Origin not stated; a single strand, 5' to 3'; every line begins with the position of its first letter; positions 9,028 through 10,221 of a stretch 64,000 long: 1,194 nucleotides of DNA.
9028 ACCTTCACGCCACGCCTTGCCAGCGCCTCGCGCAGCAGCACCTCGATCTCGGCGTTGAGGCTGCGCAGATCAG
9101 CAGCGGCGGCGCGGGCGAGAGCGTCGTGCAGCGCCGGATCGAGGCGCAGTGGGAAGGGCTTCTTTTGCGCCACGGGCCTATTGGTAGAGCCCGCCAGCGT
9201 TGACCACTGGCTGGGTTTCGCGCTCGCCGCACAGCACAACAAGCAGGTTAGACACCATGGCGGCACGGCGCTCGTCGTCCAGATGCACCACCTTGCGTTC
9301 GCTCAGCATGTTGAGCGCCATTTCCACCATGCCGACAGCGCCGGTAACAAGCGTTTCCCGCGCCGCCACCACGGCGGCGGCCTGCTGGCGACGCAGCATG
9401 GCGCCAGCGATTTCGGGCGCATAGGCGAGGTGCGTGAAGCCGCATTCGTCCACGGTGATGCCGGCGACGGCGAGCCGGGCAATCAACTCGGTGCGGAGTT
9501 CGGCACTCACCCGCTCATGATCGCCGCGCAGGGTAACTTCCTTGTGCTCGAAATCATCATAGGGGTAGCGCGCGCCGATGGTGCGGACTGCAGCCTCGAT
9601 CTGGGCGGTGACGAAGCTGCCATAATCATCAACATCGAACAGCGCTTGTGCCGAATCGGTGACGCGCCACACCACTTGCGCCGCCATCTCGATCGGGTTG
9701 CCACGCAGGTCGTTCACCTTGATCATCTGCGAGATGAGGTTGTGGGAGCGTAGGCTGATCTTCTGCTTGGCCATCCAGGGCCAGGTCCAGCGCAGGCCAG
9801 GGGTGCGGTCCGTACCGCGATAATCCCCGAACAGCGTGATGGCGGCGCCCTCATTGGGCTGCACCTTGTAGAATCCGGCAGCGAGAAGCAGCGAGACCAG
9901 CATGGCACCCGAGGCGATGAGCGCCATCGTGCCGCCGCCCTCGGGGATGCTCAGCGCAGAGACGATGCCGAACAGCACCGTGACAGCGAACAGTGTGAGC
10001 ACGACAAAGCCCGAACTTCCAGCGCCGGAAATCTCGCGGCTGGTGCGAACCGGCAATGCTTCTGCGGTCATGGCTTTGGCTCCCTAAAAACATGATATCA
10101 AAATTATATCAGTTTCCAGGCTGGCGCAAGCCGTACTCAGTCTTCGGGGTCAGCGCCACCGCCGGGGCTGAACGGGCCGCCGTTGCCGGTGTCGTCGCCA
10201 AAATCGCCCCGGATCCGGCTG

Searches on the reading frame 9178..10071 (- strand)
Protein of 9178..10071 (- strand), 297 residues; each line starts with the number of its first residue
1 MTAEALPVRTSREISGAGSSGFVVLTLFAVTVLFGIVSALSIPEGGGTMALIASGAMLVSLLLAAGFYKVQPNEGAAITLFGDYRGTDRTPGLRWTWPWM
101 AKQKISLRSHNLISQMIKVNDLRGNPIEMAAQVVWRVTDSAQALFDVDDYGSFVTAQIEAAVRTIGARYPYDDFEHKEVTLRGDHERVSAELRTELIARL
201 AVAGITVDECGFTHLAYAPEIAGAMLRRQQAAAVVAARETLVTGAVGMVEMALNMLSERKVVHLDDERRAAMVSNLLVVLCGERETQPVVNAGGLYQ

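Call 67: find_encoding_contigs(protein=window:9178-10071:-, flank=10000, max_places=1)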
Protein window:9178-10071:- (297 aa): 10 contigs read that carry it; 1 place shown.
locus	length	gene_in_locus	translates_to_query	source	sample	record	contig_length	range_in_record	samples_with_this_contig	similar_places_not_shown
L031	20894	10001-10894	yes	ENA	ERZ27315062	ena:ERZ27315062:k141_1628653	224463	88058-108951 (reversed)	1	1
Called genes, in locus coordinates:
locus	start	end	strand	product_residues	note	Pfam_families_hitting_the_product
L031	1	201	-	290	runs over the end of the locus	PF01488:Shikimate_DH (weak), PF02737:3HCDH_N (weak), PF03446:NAD_binding_2, PF03807:F420_oxidored, PF14833:NAD_binding_11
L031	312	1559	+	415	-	PF00291:PALP, PF13291:ACT_4 (faint), PF01842:ACT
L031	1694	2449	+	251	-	PF04376:ATE_N, PF04377:ATE_C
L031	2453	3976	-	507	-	PF00342:PGI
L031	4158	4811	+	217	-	PF14622:Ribonucleas_3_3, PF00636:Ribonuclease_3, PF00035:dsrm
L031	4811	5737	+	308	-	PF00009:GTP_EFTU, PF00350:Dynamin_N (weak), PF01926:MMR_HSR1, PF02421:FeoB_N, PF03193:RsgA_GTPase (faint), PF04548:AIG1 (weak), PF10662:PduV-EutP (weak), PF07650:KH_2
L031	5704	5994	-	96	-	-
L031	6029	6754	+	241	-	PF11967:RecO_N, PF02565:RecO_C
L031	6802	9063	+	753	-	PF00521:DNA_topoisoIV, PF03989:DNA_gyraseA_C (faint)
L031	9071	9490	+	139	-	PF11578:DUF3237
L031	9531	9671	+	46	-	-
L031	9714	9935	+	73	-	-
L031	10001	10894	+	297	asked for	PF01145:Band_7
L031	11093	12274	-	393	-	PF01743:PolyA_pol, PF12627:PolyA_pol_RNAbd (weak)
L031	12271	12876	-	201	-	PF00293:NUDIX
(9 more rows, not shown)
